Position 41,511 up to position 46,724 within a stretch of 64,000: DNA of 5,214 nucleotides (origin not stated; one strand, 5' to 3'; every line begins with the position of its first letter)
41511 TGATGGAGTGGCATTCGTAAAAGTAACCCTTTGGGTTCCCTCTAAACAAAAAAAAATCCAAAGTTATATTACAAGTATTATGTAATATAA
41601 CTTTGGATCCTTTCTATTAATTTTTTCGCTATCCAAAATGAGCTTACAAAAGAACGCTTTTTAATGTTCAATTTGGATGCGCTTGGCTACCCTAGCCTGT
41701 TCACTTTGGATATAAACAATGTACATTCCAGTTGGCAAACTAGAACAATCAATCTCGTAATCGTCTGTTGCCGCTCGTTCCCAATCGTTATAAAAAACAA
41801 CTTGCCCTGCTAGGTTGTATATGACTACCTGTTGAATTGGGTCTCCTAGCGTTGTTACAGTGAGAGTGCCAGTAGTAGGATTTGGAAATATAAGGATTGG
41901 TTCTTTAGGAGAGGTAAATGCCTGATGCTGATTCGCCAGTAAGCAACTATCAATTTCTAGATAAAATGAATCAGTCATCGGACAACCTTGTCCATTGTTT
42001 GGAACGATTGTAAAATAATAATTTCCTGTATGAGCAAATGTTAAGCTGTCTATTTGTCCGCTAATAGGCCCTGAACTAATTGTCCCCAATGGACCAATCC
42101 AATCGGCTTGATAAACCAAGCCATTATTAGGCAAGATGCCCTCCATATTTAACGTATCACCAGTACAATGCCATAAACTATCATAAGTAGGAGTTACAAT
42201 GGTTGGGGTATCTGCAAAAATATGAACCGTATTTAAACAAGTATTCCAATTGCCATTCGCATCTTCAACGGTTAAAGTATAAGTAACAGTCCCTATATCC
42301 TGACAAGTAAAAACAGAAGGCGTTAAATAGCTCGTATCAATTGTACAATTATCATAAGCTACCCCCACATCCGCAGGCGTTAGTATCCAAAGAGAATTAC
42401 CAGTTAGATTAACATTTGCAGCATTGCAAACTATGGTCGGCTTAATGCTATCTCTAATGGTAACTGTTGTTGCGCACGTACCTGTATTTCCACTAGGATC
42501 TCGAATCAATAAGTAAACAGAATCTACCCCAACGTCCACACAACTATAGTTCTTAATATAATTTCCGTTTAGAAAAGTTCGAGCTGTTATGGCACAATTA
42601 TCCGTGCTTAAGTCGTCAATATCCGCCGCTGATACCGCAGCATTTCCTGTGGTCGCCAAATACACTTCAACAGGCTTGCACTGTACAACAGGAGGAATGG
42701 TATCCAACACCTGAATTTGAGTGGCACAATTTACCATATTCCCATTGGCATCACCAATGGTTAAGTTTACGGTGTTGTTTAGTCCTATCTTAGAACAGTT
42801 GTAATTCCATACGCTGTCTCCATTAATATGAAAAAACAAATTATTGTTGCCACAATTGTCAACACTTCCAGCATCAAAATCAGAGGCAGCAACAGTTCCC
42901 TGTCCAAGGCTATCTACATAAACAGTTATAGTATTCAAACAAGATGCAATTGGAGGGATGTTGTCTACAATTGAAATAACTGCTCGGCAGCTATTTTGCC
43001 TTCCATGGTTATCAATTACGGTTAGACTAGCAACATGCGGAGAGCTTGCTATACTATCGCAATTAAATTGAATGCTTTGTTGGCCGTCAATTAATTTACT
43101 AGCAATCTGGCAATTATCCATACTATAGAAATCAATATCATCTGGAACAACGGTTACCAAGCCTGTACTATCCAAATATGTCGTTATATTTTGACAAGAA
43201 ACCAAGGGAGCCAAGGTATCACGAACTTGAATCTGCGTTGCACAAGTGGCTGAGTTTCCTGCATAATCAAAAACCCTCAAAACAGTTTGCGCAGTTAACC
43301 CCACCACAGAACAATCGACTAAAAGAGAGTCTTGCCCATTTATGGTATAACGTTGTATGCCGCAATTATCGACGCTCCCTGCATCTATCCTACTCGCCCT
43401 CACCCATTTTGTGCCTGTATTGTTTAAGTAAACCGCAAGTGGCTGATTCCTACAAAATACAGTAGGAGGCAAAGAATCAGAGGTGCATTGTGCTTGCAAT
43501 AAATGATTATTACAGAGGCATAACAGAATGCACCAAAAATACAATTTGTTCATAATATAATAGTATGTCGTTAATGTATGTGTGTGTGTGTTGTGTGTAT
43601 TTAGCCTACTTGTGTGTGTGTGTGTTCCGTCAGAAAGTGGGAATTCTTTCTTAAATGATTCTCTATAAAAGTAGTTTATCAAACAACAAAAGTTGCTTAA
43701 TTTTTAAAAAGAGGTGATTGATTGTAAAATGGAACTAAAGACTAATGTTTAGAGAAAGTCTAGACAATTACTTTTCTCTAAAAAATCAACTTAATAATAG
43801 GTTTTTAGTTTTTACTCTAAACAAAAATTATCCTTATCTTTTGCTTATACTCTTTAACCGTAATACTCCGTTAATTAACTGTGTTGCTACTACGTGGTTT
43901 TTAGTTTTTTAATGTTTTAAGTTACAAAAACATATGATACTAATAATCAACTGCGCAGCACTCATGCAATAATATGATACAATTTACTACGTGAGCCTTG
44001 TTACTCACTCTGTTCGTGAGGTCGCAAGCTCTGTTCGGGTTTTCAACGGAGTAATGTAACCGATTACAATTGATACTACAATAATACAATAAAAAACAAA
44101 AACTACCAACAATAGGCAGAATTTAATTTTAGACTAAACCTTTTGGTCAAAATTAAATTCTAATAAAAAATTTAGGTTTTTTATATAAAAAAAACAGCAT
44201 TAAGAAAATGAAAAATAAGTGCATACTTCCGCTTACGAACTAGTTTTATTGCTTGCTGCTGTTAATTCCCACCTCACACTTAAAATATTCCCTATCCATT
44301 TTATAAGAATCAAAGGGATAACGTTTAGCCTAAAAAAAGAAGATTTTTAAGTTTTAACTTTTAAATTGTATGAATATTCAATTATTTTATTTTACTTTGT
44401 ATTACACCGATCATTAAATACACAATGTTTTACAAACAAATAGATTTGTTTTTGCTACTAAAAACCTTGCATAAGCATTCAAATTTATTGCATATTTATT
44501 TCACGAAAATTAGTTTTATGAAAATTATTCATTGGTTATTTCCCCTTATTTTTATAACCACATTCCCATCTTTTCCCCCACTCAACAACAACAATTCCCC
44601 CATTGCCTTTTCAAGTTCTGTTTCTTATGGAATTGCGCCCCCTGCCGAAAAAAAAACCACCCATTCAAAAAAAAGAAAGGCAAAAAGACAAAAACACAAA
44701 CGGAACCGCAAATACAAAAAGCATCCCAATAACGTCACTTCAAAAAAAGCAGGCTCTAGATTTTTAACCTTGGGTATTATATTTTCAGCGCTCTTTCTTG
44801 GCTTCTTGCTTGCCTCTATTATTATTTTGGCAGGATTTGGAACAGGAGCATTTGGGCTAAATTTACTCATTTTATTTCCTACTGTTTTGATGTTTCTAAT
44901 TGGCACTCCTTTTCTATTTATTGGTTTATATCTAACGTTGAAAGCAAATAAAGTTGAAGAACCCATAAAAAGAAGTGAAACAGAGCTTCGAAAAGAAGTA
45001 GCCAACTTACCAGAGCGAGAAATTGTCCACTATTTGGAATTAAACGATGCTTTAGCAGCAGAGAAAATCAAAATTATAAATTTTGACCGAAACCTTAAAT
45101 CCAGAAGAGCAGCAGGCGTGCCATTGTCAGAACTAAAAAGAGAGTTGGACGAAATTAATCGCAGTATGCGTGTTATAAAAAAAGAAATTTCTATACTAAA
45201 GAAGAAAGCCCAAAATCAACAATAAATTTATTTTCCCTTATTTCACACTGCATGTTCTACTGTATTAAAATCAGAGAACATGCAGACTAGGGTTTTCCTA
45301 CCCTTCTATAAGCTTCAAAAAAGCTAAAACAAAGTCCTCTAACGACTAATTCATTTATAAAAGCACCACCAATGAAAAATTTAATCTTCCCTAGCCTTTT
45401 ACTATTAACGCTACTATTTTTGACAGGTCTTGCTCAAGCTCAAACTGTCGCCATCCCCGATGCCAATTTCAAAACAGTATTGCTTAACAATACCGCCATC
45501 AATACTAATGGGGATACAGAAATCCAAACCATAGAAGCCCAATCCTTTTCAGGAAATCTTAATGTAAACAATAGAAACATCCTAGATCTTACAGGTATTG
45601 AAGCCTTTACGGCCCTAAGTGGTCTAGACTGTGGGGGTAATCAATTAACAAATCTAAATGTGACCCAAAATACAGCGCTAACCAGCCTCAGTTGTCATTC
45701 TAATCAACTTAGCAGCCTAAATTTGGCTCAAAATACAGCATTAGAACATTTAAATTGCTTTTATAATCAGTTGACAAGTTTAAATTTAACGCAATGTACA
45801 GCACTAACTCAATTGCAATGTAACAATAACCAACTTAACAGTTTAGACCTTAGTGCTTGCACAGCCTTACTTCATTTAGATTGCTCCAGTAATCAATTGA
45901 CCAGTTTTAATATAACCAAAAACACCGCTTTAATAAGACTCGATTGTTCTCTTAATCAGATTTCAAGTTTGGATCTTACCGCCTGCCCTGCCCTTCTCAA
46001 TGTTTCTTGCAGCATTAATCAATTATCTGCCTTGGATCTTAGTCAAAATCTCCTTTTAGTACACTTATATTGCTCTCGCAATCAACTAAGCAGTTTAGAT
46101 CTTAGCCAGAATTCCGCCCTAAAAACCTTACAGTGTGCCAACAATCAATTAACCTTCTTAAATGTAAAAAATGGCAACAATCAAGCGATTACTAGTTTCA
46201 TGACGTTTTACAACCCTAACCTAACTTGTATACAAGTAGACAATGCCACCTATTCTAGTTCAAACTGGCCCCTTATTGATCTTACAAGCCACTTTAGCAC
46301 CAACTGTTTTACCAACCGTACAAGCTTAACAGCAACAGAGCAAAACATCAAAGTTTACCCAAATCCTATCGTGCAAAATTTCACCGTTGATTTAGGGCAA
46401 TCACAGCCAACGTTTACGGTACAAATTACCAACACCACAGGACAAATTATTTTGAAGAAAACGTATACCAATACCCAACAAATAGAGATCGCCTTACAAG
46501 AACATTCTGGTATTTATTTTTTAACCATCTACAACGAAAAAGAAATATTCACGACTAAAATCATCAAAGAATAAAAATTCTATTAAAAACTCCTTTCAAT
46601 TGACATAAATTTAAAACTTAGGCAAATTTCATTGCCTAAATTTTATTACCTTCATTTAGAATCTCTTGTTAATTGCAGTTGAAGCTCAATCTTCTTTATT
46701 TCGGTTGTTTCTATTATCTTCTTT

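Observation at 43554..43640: Dinucleotide (TG/CA) microsatellites immediately upstream of a T9SS surface-protein gene: candidate phase-variation switch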

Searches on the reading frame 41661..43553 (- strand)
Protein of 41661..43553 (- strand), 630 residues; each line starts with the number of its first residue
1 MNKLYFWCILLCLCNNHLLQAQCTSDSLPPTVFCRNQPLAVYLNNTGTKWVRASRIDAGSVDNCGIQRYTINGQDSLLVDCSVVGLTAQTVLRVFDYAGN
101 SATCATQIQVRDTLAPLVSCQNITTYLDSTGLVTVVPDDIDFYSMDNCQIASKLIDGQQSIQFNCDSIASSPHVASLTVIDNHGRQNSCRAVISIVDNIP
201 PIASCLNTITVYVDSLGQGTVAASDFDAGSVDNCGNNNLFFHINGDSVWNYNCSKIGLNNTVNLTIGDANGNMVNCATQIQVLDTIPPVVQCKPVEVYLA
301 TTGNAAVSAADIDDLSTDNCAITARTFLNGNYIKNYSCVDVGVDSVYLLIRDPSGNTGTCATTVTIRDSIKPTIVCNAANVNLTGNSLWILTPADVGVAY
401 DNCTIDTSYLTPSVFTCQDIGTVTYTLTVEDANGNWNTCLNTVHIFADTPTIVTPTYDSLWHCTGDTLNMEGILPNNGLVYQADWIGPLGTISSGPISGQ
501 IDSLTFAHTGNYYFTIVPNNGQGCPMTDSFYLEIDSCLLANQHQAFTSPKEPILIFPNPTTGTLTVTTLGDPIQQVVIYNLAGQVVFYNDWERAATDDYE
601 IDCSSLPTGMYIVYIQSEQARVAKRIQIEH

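Call 10: search_protein_families(library=pfam, proteins=[window:41661-43553:-])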
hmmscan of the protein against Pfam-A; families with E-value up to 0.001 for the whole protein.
window:41661-43553:- (630 aa): 2 families
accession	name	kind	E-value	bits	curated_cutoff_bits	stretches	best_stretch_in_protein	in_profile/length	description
PF18962.6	Por_Secre_tail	-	1.7e-14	54.3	27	1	555-628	1-75/75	Secretion system C-terminal sorting domain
PF02494.22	HYR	-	1.4e-10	41.8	21.7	1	284-366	2-81/81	HYR domain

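Call 12: find_encoding_contigs(protein=window:41661-43553:-, flank=5000, max_places=10)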
Protein window:41661-43553:- (630 aa): 1 contig read that carries it; 1 place shown.
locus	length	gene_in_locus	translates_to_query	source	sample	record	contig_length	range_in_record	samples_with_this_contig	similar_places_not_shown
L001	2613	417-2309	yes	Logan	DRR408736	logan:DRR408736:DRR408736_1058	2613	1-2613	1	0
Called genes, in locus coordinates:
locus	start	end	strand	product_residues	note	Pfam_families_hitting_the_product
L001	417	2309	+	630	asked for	PF02494:HYR (weak), PF18962:Por_Secre_tail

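Call 13: find_related_loci(query=window:41661-43553:-, collection=genome_contigs, flank=5000)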
Query window:41661-43553:- (630 aa) in genome_contigs; peptide patterns used: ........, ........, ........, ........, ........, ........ (x = any residue, [..] = any of these).
61 stretches matched a pattern; 1 encode a relative of the query (tblastn E <= 1e-3); 1 distinct loci.
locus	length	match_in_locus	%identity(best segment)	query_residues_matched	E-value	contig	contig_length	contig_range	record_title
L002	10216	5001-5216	25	555-629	6e-7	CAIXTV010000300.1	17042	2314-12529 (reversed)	uncultured bacterium isolate KTt_bin-0590 genome assembly, contig: bin-0590:300/312, whole genome shotgun sequence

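Call 16: find_homologous_proteins(query=window:41661-43553:-)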
Query window:41661-43553:- (630 aa): 128 proteins with E <= 0.001 among 8000 candidates; the best 120 are listed.
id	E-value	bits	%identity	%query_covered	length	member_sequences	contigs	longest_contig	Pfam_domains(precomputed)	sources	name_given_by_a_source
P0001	0.0e+0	1442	100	100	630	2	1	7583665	PF02494.23,PF18962.8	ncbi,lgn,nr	ncbi:T9SS type A sorting domain-containing protein [Aureispira anguillae]|nr:T9SS type A sorting dom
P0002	9.5e-221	753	54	100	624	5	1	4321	PF02494.23,PF18962.8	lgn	-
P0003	3.4e-167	576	45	96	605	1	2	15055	PF02494.23,PF18962.8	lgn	-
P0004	1.2e-145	505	37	65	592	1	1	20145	PF27332.1,PF02494.23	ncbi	ncbi:MAG: HYR domain-containing protein, partial [Chitinophagales bacterium]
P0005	7.4e-125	436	36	65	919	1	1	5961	-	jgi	jgi:hypothetical protein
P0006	8.1e-113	396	33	95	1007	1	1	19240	PF27332.1,PF18981.7,PF02494.23,PF18962.8,PF16403.12,PF19077.7,PF18911.7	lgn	-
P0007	3.8e-106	374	29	95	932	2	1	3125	PF22352.3,PF02494.23,PF18962.8,PF18911.7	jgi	-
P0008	4.9e-103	364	34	69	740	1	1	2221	PF27332.1,PF22352.3,PF00801.27,PF17963.8,PF02494.23,PF16403.12,PF06832.19,PF22501.2,PF19077.7,PF18911.7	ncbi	ncbi:MAG: HYR domain-containing protein, partial [Bacteroidota bacterium]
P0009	8.9e-101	356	32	72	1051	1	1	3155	PF17963.8,PF02494.23,PF19077.7,PF09134.17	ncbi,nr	ncbi:MAG TPA: hypothetical protein VJ508_13350, partial [Saprospiraceae bacterium]|nr:hypothetical p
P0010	2.7e-98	348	32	63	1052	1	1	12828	PF27332.1,PF18962.8,PF16403.12,PF22841.2,PF18911.7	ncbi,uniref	ncbi:T9SS type A sorting domain-containing protein [Paucihalobacter sp.]|uniref:T9SS type A sorting 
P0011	3.4e-95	338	37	67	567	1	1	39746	PF27332.1,PF18981.7,PF02494.23,PF16403.12,PF09134.17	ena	-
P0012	1.3e-91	326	33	67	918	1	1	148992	PF02494.23,PF18962.8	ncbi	-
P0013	2.3e-91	325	31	67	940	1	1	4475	PF02494.23,PF22841.2,PF22501.2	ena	-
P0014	5.2e-90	321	37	69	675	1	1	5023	PF02494.23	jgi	jgi:hypothetical protein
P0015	5.6e-89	317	31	95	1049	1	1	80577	PF18962.8,PF16403.12,PF18911.7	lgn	-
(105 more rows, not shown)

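Call 17: find_encoding_contigs(protein=P0002, flank=5000, max_places=10)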
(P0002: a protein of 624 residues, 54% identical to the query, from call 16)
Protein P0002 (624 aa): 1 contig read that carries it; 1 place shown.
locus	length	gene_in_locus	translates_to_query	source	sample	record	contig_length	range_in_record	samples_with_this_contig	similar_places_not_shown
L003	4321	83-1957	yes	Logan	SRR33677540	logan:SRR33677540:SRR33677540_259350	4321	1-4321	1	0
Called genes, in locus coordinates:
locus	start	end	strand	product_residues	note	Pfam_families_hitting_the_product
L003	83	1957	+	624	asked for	PF02494:HYR (faint), PF18962:Por_Secre_tail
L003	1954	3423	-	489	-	-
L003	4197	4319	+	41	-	?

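Call 18: find_encoding_contigs(protein=P0003, flank=5000, max_places=10)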
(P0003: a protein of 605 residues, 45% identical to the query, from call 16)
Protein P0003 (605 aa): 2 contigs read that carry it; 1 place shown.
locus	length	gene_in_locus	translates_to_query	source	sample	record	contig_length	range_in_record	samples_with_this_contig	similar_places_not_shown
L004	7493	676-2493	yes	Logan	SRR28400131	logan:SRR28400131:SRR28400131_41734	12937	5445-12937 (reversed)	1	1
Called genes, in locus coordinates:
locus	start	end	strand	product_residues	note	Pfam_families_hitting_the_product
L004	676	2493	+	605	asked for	PF02494:HYR (faint), PF18962:Por_Secre_tail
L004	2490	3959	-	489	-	-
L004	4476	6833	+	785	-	PF02494:HYR (faint), PF13573:SprB (weak), PF18962:Por_Secre_tail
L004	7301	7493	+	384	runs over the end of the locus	PF01612:DNA_pol_A_exo1, PF00570:HRDC (weak)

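Call 21: list_cluster_members(proteins=[P0001, P0002, P0003])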
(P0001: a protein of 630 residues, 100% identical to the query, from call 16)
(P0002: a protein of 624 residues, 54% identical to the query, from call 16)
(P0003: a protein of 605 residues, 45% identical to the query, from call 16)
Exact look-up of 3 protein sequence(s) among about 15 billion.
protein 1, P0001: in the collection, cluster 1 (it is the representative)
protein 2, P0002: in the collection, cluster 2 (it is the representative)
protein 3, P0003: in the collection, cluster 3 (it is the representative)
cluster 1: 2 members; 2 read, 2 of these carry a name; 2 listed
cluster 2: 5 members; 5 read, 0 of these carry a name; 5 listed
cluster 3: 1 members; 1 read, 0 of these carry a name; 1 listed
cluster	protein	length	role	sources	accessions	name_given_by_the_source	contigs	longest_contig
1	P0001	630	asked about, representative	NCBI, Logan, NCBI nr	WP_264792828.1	T9SS type A sorting domain-containing protein [Aureispira anguillae]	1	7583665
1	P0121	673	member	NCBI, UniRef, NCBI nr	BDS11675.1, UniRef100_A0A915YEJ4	T9SS type A sorting domain-containing protein [Aureispira anguillae] | T9SS type A sorting domain-containing protein n=2 Tax=Aureispira anguillae TaxID=2864201 ...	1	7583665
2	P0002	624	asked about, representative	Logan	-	-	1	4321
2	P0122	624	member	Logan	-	-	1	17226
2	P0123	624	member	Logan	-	-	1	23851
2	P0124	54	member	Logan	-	-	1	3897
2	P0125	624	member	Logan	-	-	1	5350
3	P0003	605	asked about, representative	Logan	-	-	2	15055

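Call 23: find_encoding_contigs(protein=P0123, flank=6000, max_places=5)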
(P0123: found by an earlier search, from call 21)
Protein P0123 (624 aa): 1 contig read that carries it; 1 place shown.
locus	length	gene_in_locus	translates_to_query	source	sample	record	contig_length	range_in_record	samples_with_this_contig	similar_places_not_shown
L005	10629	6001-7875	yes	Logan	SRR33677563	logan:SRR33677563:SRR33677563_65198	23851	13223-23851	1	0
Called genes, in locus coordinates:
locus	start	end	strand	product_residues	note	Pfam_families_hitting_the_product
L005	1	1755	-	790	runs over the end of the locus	PF13620:CarboxypepD_reg, PF13715:CarbopepD_reg_2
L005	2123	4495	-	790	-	PF13620:CarboxypepD_reg, PF13715:CarbopepD_reg_2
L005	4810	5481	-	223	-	PF07332:Phage_holin_3_6 (weak)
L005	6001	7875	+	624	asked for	PF02494:HYR (faint), PF18962:Por_Secre_tail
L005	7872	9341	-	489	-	-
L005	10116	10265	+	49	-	-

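Call 24: find_encoding_contigs(protein=P0122, flank=6000, max_places=5)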
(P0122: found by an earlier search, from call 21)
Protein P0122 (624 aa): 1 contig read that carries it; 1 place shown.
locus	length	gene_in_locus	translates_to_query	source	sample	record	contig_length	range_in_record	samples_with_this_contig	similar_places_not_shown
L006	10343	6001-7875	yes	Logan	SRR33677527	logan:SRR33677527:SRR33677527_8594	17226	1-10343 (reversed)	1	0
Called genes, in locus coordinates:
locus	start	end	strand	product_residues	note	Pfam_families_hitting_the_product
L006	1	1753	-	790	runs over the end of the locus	PF13620:CarboxypepD_reg, PF13715:CarbopepD_reg_2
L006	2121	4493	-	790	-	PF13620:CarboxypepD_reg, PF13715:CarbopepD_reg_2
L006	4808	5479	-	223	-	PF07332:Phage_holin_3_6 (weak)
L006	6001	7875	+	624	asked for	PF02494:HYR (faint), PF18962:Por_Secre_tail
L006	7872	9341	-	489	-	-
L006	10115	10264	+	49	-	-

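Call 25: find_encoding_contigs(protein=P0125, flank=6000, max_places=5)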
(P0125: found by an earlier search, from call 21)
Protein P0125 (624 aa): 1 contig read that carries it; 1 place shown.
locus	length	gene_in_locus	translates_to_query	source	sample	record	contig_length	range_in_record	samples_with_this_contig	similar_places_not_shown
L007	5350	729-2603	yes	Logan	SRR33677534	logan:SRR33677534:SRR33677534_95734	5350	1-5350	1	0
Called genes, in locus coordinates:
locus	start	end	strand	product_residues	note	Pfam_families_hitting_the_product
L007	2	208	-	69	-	?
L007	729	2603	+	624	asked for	PF02494:HYR (faint), PF18962:Por_Secre_tail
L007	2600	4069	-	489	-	-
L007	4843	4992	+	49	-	-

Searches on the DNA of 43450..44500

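Call 46: search_rna_families(source=window, start=43450, end=44500, threshold=evalue, max_evalue=1)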
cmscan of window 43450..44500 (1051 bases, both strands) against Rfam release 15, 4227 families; matches with E-value up to 1: 1.
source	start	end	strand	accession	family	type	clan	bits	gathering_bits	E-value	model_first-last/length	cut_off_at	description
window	43467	43608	+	RF01295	SCARNA7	Gene; snRNA; snoRNA; scaRNA;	-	16.7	65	0.11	1-330/330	no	Small Cajal body-specific RNA 7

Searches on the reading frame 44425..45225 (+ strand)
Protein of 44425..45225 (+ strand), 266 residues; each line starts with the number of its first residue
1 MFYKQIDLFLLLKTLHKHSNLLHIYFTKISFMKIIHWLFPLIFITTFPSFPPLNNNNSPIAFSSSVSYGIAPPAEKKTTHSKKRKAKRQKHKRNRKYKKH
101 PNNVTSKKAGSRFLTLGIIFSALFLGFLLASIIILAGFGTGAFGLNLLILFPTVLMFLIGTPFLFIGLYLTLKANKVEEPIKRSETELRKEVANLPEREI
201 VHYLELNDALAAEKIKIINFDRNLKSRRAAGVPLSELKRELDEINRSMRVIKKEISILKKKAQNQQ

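Call 10: search_protein_families(library=pfam, proteins=[window:44425-45225:+])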
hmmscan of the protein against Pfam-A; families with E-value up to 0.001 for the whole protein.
window:44425-45225:+ (266 aa): 1 family
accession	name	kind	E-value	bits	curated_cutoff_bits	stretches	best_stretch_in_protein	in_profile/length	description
PF12420.13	DUF3671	-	0.00028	20.9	34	1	75-178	119-216/223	Fam-L, Fam-M like protein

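Call 70: list_cluster_members(proteins=[window:44425-45225:+, window:45372-46574:+, window:46666-49122:+, window:39377-40543:-])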
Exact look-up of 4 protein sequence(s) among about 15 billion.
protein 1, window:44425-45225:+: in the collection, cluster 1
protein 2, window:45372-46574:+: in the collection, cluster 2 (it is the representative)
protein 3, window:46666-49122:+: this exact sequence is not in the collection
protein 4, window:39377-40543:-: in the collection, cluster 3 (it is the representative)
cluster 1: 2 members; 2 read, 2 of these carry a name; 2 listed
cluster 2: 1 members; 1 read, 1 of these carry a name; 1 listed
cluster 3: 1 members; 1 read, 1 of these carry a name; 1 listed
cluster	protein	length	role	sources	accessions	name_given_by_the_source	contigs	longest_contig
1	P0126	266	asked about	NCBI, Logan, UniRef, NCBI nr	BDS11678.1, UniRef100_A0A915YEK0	prominin family protein [Aureispira anguillae] | Prominin family protein n=2 Tax=Aureispira anguillae TaxID=2864201 RepID=A0A915YEK0_9BACT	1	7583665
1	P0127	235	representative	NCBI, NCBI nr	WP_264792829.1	prominin family protein [Aureispira anguillae]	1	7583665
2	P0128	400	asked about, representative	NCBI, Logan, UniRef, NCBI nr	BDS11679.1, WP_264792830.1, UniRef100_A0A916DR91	T9SS type A sorting domain-containing protein [Aureispira anguillae] | T9SS type A sorting domain-containing protein n=1 Tax=Aureispira anguillae TaxID=2864201 ...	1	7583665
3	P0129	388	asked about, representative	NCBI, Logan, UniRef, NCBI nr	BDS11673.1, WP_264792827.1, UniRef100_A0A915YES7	ribonuclease D [Aureispira anguillae] | 3'-5' exonuclease domain-containing protein n=1 Tax=Aureispira anguillae TaxID=2864201 ... | hypothetical protein [Aureispira anguillae]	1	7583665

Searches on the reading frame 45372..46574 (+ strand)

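Call 10: search_protein_families(library=pfam, proteins=[window:45372-46574:+])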
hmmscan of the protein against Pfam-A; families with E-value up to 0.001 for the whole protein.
window:45372-46574:+ (400 aa): 4 families
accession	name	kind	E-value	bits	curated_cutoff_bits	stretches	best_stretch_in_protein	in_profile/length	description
PF12799.13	LRR_4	-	5.4e-16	58.7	27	1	144-179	2-39/44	Leucine Rich repeats (2 copies)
PF18962.6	Por_Secre_tail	-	2.2e-10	41.1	27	1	328-398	1-74/75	Secretion system C-terminal sorting domain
PF23952.1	LRR_EndoS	-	2.4e-08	34.6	27.9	1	57-174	22-116/116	Endo-beta-N-acetylglucosaminidase EndoS LRR domain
PF11589.14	DUF3244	-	0.00057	20.3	25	0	335-390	29-87/96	Domain of unknown function (DUF3244)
